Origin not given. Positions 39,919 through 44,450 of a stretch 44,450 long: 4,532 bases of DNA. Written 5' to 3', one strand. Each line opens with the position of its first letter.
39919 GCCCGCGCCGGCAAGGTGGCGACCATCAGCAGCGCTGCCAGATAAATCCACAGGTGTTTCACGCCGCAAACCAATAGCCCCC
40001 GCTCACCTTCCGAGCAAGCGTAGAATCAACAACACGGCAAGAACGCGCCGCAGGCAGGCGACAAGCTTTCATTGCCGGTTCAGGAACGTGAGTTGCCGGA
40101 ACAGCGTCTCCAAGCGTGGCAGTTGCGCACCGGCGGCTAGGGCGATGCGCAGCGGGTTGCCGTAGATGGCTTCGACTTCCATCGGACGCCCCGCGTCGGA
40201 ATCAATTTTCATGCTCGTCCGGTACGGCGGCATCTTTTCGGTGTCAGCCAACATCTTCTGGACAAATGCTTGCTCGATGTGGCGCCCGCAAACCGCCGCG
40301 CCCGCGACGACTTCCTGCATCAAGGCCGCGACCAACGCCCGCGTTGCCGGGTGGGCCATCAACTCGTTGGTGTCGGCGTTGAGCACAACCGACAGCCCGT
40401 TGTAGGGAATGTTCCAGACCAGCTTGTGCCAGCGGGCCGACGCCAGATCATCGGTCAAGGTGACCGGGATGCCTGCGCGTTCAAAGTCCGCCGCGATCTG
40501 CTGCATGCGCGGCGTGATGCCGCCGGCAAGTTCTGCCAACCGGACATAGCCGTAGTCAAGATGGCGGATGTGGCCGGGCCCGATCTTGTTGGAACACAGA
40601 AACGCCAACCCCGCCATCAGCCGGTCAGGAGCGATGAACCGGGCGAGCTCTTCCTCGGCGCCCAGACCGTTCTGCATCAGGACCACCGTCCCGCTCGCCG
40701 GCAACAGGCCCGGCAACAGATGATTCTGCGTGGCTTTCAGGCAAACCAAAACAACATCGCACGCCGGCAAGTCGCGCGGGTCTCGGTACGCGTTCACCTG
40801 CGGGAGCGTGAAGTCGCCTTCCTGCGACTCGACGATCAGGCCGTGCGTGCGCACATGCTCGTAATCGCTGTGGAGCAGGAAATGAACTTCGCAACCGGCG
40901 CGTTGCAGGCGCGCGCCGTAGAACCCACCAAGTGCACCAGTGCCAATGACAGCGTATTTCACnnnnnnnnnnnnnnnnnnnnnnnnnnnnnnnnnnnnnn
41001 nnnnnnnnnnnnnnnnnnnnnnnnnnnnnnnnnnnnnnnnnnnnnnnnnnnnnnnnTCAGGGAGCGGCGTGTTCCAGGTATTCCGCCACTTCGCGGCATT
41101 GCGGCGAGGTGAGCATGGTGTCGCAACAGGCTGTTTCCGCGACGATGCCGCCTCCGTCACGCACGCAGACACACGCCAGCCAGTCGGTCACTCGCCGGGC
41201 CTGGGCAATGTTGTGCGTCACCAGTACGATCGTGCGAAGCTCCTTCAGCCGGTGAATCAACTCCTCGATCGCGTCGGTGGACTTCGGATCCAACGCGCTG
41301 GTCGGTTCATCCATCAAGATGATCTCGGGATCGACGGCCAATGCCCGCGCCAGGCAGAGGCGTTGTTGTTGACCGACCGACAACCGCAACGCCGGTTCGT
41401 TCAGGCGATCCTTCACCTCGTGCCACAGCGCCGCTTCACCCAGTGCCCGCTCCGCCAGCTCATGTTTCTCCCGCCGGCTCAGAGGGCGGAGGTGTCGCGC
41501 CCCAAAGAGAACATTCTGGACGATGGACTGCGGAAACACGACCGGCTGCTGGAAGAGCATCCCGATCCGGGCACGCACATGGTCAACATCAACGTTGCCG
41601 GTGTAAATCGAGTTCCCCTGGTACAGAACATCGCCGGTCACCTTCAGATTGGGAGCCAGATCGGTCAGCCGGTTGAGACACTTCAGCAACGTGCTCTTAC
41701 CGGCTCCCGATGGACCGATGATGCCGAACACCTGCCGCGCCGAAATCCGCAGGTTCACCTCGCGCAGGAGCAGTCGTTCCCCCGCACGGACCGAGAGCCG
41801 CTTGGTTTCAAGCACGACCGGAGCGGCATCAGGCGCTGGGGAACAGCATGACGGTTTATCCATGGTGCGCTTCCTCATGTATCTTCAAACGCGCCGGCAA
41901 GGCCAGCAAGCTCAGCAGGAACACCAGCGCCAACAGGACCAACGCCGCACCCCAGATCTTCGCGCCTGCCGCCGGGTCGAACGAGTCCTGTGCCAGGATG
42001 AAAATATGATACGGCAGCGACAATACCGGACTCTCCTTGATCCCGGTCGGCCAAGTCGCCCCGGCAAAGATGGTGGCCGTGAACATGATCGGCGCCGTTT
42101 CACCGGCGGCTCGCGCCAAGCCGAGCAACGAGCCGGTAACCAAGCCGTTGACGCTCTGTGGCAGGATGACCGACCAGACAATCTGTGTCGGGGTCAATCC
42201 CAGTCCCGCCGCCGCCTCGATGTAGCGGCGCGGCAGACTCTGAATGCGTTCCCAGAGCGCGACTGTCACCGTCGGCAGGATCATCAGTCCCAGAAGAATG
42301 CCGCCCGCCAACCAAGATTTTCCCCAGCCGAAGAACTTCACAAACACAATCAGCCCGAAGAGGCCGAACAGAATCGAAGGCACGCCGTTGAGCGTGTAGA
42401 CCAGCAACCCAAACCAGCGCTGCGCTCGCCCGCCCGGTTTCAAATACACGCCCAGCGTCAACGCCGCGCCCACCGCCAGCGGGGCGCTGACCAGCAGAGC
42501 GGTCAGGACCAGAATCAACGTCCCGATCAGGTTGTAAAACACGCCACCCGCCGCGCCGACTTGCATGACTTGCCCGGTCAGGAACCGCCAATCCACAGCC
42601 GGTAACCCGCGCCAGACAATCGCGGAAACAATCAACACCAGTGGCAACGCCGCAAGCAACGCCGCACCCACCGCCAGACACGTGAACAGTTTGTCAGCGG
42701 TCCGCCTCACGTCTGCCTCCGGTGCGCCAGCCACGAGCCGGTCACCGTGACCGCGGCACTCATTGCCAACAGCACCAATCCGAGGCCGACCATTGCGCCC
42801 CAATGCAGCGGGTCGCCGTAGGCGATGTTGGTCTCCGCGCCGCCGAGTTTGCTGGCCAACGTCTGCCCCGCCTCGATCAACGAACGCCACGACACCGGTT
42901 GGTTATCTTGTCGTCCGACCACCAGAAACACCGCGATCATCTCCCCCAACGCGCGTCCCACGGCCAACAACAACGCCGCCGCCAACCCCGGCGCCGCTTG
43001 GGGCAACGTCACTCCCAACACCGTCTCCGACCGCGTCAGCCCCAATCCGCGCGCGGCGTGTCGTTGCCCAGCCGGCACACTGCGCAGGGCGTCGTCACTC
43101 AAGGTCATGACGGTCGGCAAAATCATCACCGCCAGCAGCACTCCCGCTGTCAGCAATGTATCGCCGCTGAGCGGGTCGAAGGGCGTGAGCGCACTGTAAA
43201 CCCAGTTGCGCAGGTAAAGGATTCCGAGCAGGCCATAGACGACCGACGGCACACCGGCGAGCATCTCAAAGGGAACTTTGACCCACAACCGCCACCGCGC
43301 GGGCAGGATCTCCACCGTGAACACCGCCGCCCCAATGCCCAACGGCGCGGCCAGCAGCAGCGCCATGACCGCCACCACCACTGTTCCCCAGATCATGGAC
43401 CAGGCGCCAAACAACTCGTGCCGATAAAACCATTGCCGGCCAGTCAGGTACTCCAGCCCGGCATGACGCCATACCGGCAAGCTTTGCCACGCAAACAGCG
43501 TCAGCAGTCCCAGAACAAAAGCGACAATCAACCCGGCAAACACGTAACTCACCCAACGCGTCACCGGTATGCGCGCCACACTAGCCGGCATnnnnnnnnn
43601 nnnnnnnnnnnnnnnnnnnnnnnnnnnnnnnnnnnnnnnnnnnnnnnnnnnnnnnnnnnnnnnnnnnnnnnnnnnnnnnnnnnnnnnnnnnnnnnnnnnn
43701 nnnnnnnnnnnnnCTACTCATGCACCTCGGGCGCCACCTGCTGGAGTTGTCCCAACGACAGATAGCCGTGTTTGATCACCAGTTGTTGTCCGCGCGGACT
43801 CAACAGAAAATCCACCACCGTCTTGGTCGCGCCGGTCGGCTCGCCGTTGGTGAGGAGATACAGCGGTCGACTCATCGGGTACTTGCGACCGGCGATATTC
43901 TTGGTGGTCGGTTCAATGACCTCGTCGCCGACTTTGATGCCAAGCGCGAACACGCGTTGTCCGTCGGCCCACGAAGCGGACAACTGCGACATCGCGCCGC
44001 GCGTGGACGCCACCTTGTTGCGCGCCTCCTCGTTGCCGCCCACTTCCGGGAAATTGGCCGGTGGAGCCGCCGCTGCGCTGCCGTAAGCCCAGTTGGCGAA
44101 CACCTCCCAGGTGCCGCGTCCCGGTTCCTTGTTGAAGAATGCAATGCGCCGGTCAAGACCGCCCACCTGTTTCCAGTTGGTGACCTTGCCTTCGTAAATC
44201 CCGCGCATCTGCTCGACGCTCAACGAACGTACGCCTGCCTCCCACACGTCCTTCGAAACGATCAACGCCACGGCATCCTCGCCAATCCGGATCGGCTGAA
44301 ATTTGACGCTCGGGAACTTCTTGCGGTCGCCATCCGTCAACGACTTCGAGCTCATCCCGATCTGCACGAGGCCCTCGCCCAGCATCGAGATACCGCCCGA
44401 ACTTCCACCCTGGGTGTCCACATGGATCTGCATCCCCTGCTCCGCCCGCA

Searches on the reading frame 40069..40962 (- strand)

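Call 35: search_protein_families(library=pfam, proteins=[window:40069-40962:-], max_evalue=0.00001)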
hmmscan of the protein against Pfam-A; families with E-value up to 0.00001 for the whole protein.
window:40069-40962:- (297 aa): 2 families
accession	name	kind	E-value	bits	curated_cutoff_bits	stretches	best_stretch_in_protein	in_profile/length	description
PF02558.23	ApbA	-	1.7e-35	122.3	22.2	1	3-146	1-149/150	Ketopantoate reductase PanE/ApbA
PF08546.17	ApbA_C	-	8.3e-31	107.4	22.7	1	173-292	2-122/125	Ketopantoate reductase PanE/ApbA C terminal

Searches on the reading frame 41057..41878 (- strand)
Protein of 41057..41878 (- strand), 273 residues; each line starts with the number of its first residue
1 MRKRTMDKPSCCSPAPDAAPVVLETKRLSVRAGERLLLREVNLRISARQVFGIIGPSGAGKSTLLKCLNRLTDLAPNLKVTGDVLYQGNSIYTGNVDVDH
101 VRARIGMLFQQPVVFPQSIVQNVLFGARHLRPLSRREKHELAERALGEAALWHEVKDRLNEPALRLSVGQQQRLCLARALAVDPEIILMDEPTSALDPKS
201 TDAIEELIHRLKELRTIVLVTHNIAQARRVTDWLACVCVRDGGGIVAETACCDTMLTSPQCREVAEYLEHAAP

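Call 91: search_protein_families(library=pfam, proteins=[window:41057-41878:-], max_evalue=0.0001)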
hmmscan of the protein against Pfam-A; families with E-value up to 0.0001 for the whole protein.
window:41057-41878:- (273 aa): 2 families
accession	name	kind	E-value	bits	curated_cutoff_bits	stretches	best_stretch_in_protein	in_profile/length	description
PF00005.33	ABC_tran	-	8.6e-31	107.8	25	1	38-194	1-137/137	ABC transporter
PF13304.12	AAA_21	-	7e-17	62.9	27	2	133-223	186-299/304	AAA domain, putative AbiEii toxin, Type IV TA system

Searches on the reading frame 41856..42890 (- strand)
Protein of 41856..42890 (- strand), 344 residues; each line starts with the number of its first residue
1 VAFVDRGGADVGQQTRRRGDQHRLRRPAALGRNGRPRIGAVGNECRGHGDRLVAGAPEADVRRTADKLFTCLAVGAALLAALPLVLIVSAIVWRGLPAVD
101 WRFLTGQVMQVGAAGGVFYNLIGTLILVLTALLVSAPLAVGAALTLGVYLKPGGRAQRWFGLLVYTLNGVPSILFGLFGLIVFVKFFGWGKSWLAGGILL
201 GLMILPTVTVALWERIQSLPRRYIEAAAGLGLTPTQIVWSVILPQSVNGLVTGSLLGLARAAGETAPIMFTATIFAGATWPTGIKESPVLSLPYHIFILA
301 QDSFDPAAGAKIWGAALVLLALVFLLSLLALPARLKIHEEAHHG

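Call 91: search_protein_families(library=pfam, proteins=[window:41856-42890:-], max_evalue=0.0001)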
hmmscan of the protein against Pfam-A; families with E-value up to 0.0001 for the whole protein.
window:41856-42890:- (344 aa): 1 family
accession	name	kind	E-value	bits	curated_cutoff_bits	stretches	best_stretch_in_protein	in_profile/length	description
PF00528.27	BPD_transp_1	-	5.7e-17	62.5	26.4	1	144-329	2-174/184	Binding-protein-dependent transport system inner membrane component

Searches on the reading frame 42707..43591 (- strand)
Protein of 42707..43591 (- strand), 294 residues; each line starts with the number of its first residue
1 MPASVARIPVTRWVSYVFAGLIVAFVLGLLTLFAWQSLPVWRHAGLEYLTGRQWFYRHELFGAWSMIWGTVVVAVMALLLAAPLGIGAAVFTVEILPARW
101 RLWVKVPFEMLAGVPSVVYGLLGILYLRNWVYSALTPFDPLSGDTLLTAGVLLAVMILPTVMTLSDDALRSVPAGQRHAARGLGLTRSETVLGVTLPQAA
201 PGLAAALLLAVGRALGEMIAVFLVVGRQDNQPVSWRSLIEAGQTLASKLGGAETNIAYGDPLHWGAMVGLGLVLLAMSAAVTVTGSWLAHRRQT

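Call 91: search_protein_families(library=pfam, proteins=[window:42707-43591:-], max_evalue=0.0001)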
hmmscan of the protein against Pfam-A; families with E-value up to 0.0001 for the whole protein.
window:42707-43591:- (294 aa): 1 family
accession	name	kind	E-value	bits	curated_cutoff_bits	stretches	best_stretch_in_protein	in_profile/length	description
PF00528.27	BPD_transp_1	-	7.9e-15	55.5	26.4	1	83-291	3-181/184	Binding-protein-dependent transport system inner membrane component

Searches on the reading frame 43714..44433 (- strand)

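Call 91: search_protein_families(library=pfam, proteins=[window:43714-44433:-], max_evalue=0.0001)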
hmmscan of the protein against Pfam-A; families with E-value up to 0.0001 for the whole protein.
window:43714-44433:- (239 aa): 1 family
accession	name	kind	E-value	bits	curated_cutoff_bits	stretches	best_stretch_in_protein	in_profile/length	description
PF12849.12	PBP_like_2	-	9.9e-27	94.8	27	1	7-213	43-266/267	PBP superfamily domain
